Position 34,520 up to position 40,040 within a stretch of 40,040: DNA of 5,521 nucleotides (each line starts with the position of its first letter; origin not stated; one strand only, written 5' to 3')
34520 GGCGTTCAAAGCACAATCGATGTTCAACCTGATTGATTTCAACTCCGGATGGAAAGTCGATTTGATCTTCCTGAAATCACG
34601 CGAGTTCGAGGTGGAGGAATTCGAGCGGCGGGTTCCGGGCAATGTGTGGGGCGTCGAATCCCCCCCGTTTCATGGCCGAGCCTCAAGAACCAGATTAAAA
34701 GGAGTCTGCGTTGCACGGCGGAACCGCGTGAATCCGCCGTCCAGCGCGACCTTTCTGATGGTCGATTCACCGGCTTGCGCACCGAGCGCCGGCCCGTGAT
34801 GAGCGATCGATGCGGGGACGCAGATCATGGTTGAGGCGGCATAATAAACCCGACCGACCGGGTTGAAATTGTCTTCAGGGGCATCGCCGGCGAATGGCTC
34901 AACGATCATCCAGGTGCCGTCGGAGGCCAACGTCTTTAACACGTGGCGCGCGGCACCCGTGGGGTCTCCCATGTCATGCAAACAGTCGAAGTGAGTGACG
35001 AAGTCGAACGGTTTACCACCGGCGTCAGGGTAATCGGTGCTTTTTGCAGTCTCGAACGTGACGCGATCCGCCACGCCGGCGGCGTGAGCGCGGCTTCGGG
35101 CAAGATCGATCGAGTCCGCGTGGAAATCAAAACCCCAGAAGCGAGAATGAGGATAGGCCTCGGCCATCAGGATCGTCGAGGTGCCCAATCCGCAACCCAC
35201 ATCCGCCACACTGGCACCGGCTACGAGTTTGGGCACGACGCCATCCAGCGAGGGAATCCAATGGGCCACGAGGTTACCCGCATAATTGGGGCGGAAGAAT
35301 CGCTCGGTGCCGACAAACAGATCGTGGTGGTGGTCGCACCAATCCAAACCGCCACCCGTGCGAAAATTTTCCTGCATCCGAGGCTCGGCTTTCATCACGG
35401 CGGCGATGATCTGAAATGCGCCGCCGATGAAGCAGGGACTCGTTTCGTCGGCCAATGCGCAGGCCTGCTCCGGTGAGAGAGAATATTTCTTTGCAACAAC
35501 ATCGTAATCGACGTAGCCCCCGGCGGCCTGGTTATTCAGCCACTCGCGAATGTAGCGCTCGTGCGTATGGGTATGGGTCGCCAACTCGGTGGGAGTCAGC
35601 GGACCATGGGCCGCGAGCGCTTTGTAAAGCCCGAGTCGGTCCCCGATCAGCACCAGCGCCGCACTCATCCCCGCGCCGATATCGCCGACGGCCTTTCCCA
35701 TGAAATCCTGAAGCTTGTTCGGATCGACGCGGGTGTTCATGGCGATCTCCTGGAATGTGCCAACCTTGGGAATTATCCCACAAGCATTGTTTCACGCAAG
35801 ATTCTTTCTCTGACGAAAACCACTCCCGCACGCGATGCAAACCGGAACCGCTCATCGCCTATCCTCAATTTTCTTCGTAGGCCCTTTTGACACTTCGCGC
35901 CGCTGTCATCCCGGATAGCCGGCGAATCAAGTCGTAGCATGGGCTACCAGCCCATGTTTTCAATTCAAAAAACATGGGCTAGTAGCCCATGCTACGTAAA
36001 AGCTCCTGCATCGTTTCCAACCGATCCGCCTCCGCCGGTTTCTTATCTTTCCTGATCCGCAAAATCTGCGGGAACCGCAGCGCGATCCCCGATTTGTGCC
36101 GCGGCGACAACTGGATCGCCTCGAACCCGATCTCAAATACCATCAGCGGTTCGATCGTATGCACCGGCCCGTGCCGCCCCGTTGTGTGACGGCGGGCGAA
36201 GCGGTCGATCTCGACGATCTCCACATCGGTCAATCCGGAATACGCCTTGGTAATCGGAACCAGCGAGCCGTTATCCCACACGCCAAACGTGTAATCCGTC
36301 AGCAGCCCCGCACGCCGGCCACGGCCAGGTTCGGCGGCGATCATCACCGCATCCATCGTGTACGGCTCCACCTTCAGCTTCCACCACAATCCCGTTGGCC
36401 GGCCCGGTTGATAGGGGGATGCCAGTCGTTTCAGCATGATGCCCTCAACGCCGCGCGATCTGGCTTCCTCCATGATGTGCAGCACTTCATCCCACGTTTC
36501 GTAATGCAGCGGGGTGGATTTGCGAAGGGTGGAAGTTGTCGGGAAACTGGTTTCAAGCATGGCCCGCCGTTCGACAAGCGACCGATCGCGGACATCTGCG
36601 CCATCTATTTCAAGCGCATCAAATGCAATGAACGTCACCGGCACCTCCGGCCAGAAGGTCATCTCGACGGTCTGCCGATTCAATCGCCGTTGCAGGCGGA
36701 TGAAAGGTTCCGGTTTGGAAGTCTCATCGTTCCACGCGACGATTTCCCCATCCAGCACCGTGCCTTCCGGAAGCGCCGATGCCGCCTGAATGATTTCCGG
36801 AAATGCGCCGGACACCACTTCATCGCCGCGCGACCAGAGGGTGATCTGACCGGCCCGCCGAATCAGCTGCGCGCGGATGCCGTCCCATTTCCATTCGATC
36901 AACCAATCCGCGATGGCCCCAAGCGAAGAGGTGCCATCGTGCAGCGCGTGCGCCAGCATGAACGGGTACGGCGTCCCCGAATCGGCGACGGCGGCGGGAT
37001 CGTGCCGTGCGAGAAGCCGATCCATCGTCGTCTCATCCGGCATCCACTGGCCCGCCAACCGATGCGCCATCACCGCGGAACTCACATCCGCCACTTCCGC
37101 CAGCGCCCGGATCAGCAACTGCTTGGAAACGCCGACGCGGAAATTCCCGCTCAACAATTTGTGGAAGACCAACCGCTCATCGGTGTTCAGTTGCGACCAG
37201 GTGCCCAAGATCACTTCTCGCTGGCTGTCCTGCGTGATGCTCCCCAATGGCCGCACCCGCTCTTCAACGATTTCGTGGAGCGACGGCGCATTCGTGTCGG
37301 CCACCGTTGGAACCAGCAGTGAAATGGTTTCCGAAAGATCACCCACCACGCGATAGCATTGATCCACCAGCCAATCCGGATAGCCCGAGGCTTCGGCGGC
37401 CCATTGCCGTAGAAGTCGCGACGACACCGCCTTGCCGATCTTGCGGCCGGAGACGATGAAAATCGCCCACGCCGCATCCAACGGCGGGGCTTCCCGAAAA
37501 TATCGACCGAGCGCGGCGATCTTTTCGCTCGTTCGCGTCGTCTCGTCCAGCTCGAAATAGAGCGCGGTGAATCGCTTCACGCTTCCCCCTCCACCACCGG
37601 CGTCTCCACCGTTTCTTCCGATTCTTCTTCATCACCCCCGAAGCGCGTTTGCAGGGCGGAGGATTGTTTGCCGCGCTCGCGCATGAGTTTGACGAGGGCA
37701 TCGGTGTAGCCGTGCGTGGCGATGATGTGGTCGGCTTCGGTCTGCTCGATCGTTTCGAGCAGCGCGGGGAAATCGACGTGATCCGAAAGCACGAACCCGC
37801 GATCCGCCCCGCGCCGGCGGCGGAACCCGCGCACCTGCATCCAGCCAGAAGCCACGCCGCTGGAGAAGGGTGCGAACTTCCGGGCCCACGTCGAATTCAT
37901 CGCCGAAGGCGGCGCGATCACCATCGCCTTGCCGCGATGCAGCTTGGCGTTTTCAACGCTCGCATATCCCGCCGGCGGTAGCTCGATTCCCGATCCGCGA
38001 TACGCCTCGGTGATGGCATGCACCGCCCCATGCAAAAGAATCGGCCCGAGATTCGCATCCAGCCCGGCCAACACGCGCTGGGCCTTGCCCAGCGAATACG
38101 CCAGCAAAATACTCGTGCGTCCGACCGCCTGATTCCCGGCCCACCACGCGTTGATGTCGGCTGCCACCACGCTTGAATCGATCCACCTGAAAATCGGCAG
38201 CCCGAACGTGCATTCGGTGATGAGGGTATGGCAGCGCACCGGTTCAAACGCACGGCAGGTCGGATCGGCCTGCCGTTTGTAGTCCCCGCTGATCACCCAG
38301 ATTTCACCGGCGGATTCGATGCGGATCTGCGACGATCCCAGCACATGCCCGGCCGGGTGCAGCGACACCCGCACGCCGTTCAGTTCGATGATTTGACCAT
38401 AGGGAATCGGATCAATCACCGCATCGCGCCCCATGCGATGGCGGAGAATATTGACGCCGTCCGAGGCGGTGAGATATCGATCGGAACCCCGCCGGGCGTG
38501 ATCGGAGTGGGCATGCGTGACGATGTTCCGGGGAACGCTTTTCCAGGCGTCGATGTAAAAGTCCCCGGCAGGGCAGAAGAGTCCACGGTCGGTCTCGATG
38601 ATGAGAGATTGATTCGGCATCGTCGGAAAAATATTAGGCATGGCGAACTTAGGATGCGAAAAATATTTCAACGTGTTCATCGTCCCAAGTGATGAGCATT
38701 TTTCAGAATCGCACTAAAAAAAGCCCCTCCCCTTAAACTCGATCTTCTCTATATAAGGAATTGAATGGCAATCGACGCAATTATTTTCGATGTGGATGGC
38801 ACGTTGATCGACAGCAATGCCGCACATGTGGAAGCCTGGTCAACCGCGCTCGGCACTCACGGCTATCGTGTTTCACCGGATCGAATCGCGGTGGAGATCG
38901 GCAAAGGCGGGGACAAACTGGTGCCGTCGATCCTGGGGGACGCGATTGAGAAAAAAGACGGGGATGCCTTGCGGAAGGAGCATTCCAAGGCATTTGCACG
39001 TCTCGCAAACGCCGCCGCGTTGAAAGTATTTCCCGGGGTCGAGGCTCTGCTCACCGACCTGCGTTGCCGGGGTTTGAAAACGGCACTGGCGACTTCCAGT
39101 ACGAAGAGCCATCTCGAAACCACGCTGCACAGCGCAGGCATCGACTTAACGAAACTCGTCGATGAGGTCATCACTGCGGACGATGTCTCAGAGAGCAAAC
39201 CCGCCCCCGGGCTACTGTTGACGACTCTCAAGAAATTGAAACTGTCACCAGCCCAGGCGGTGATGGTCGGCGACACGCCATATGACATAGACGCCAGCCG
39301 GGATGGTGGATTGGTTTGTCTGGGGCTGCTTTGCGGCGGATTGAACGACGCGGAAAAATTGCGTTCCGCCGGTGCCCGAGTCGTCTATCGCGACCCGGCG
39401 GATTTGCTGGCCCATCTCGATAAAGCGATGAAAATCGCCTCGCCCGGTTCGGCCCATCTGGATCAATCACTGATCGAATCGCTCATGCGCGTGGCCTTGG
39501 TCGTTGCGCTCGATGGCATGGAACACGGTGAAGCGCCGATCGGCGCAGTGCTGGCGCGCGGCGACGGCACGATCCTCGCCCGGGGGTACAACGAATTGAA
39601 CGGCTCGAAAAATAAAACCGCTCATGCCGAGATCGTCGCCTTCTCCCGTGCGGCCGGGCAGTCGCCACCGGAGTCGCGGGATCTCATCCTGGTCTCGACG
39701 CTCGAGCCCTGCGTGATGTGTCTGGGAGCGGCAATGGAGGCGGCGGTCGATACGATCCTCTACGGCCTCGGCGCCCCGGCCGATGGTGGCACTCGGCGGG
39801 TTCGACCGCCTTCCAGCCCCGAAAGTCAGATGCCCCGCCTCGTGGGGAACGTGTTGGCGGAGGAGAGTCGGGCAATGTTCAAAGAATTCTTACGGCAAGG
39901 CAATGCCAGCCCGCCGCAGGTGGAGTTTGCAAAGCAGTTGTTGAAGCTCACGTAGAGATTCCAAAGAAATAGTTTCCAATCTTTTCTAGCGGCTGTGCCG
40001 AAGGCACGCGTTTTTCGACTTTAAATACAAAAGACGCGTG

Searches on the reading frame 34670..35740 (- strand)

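Call 28: search_protein_families(library=pfam, proteins=[window:34670-35740:-], max_evalue=0.001)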
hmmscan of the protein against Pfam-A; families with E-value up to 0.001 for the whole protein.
window:34670-35740:- (356 aa): 9 families
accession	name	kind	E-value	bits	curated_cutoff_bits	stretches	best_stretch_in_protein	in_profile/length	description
PF21320.3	HTH_65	-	7.1e-16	58.6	24.1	1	27-96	4-73/75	Rv2258c-like winged HTH domain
PF13847.12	Methyltransf_31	-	2.8e-15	56.7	27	1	174-282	3-112/145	Methyltransferase domain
PF13649.12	Methyltransf_25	-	2.1e-13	51.2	27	1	178-275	1-97/97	Methyltransferase domain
PF08242.18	Methyltransf_12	-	4.1e-13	50.3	30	1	180-275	2-96/98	Methyltransferase domain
PF13489.12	Methyltransf_23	-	7.8e-12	45.7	27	1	166-286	14-123/164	Methyltransferase domain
PF08241.18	Methyltransf_11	-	9.1e-10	39.5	21.2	1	180-277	2-93/95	Methyltransferase domain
PF05175.20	MTS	-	3.2e-05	24.1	23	1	175-248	32-102/170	Methyltransferase small domain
PF02390.23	Methyltransf_4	-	0.00011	22.1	24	1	177-222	4-49/173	Putative methyltransferase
PF13578.12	Methyltransf_24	-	0.00014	23.2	26.3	1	181-278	3-101/105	Methyltransferase domain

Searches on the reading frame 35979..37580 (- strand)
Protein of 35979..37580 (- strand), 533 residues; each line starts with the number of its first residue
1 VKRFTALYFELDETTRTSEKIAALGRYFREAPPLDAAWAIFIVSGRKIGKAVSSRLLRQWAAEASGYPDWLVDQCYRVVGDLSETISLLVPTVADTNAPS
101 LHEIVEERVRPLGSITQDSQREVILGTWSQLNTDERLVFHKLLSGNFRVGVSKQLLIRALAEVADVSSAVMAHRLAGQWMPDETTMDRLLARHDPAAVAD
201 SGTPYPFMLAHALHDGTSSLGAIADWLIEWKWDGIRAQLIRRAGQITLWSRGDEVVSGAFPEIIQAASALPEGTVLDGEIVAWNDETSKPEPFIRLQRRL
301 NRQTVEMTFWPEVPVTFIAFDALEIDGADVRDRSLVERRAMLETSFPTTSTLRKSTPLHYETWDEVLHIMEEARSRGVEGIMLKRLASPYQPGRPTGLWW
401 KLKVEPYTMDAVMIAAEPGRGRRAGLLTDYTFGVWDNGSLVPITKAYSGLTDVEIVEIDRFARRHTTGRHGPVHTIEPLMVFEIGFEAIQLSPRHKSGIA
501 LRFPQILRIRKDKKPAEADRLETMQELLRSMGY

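Call 60: search_protein_families(library=pfam, proteins=[window:35979-37580:-], max_evalue=0.01)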
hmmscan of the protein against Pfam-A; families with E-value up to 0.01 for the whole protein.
window:35979-37580:- (533 aa): 5 families
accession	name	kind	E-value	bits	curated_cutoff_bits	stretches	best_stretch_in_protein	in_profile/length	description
PF01068.26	DNA_ligase_A_M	-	8.3e-39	133.8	26.2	1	208-403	2-204/204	ATP dependent DNA ligase domain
PF04675.19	DNA_ligase_A_N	-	3.7e-12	47.2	24.6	1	2-161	3-174/174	DNA ligase N terminus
PF04679.21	DNA_ligase_A_C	-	4.9e-10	40.1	27.5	1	424-513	2-94/94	ATP dependent DNA ligase C terminal region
PF01331.24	mRNA_cap_enzyme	-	0.00034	20.9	29.6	0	315-354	90-129/194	mRNA capping enzyme, catalytic domain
PF09414.15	RNA_ligase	-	0.00048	20.8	27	1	225-385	2-157/171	RNA ligase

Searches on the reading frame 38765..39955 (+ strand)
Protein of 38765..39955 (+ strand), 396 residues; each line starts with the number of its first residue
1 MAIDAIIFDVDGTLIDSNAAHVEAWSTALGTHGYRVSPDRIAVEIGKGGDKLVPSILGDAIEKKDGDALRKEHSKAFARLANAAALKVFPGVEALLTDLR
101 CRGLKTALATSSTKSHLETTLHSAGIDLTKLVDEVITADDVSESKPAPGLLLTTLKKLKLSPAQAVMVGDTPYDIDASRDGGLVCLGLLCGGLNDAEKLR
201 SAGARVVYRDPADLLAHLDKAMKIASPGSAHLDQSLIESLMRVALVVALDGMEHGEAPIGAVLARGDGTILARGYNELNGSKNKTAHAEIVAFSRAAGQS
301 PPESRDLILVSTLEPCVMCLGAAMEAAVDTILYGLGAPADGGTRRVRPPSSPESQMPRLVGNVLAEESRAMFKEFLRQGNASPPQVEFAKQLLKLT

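Call 60: search_protein_families(library=pfam, proteins=[window:38765-39955:+], max_evalue=0.01)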
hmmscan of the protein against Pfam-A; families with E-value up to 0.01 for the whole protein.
window:38765-39955:+ (396 aa): 8 families
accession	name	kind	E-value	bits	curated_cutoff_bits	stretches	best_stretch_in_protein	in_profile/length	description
PF13419.12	HAD_2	-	2.7e-30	106.2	23.8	1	6-185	1-175/178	Haloacid dehalogenase-like hydrolase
PF00702.32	Hydrolase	-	2.3e-29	103.6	26.4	1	3-181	1-190/191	haloacid dehalogenase-like hydrolase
PF00383.29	dCMP_cyt_deam_1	-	2.1e-18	66.5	25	1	237-334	4-101/102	Cytidine and deoxycytidylate deaminase zinc-binding region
PF14437.12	MafB19-deam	-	3.5e-17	63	27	1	239-344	5-110/142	MafB19-like deaminase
PF13242.12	Hydrolase_like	-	1e-07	32.2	22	1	144-200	3-59/75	HAD-hyrolase-like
PF12710.13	HAD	-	1.3e-07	32.6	27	1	6-177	1-187/189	haloacid dehalogenase-like hydrolase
PF14439.12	Bd3614-deam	-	1.1e-05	25.8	38.5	1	259-329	10-80/113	Bd3614-like deaminase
PF13344.12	Hydrolase_6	-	0.0095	16.4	27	0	87-139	14-67/101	Haloacid dehalogenase-like hydrolase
